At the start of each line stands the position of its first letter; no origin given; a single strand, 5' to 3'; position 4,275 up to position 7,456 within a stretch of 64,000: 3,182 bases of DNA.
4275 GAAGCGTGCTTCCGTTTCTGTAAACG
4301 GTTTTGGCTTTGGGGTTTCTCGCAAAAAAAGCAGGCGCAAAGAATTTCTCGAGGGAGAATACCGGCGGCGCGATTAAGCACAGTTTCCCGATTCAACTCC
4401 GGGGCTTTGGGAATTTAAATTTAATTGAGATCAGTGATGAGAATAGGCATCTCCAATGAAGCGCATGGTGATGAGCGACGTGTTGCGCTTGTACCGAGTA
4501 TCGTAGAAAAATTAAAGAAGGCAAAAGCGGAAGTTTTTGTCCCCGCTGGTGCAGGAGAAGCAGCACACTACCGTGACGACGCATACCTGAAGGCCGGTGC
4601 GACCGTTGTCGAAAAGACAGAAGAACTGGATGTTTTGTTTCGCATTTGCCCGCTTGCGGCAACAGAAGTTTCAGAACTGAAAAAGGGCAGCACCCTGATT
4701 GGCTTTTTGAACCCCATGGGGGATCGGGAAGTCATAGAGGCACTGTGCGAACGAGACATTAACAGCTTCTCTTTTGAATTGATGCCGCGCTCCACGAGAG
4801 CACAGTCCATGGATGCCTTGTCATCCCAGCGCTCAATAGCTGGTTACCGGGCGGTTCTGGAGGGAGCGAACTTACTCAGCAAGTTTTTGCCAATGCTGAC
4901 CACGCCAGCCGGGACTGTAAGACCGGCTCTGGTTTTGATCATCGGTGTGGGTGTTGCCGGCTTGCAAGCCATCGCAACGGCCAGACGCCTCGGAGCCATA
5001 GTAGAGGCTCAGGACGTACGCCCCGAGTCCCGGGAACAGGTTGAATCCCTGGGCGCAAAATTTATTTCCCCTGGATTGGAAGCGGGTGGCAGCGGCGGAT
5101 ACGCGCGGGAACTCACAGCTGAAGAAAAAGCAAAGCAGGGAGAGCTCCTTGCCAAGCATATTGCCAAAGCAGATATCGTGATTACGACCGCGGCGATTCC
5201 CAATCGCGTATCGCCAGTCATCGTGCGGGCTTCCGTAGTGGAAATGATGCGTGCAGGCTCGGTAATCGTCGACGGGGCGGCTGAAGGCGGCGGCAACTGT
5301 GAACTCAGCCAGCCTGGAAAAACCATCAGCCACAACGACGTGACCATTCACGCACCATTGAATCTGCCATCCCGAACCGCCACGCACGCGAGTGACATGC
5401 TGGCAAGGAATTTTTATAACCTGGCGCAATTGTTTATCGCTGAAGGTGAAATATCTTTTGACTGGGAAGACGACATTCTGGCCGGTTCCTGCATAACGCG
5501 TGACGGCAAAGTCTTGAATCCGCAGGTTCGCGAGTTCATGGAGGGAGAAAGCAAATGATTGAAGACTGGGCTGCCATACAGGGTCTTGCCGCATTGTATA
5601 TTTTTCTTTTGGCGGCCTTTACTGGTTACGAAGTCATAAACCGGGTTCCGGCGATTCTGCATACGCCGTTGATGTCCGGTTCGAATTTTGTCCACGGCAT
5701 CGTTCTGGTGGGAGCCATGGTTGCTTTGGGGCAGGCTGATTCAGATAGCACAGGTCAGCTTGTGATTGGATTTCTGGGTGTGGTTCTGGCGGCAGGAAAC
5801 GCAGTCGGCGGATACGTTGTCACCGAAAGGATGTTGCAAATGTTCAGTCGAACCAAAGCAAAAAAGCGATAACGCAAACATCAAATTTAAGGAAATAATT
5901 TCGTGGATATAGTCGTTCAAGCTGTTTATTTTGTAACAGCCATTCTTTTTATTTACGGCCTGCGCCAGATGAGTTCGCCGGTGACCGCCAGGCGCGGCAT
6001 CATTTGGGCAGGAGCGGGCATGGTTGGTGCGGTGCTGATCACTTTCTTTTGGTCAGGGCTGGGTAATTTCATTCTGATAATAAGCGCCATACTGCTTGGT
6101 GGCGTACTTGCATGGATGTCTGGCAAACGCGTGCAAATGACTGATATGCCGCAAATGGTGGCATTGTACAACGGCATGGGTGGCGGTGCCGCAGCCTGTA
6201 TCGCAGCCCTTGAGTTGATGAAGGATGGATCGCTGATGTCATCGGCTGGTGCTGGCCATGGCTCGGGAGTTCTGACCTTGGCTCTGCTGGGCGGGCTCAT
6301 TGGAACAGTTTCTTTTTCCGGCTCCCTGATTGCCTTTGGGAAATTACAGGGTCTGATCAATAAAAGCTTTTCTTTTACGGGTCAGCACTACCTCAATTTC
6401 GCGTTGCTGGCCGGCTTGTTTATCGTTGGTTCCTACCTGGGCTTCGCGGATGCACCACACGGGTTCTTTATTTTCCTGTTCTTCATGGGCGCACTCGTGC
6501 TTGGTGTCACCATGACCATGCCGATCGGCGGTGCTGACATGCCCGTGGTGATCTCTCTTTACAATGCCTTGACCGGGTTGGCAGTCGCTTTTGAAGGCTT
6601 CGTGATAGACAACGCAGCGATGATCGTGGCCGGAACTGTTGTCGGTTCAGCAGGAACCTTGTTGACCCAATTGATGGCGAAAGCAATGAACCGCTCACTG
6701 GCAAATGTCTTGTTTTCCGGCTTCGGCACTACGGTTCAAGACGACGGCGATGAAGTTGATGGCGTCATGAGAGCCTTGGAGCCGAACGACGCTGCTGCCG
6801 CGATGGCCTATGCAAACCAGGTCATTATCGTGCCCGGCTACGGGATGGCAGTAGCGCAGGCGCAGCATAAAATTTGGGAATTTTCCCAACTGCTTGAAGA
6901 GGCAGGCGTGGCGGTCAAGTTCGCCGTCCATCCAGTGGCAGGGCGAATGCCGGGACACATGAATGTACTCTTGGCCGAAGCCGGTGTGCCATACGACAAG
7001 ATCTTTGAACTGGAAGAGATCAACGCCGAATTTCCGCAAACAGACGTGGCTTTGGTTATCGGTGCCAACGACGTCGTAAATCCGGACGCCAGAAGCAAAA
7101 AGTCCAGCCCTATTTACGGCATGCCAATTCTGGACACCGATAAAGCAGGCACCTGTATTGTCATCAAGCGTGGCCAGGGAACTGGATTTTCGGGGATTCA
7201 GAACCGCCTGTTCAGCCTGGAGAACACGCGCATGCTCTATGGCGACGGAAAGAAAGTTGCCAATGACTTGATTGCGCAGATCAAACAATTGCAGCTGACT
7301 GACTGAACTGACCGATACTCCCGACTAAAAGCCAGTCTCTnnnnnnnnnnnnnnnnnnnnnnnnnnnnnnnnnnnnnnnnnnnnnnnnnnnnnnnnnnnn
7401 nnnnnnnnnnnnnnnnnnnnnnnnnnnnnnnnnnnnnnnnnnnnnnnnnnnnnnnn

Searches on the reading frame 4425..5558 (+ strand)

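Call 60: search_protein_families(library=ncbifam, proteins=[window:4425-5558:+], max_evalue=0.00001)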
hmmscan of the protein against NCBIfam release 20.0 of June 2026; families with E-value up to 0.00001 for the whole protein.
window:4425-5558:+ (377 aa): 4 families
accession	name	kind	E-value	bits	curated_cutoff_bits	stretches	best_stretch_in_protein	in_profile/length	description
NF006942.0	PRK09424.1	equivalog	1.1e-107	360.8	383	1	5-367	1-370/510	Re/Si-specific NAD(P)(+) transhydrogenase subunit alpha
TIGR00561.1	pntA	equivalog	1e-93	314.7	444.4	1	6-367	1-369/511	Re/Si-specific NAD(P)(+) transhydrogenase subunit alpha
TIGR00518.1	alaDH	equivalog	3.7e-34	118.3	391.85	1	5-369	1-355/370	alanine dehydrogenase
TIGR03366.1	HpnZ_proposed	hypoth_equivalog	3.1e-06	26.6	328.1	1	161-214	150-204/315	putative phosphonate catabolism associated alcohol dehydrogenase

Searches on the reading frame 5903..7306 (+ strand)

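Call 60: search_protein_families(library=ncbifam, proteins=[window:5903-7306:+], max_evalue=0.00001)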
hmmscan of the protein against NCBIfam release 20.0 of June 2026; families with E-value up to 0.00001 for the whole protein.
window:5903-7306:+ (467 aa): 1 family
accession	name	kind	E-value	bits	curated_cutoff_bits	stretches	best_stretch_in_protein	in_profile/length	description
NF006974.0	PRK09444.1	equivalog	8.9e-118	394.5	689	1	4-458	5-458/460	Re/Si-specific NAD(P)(+) transhydrogenase subunit beta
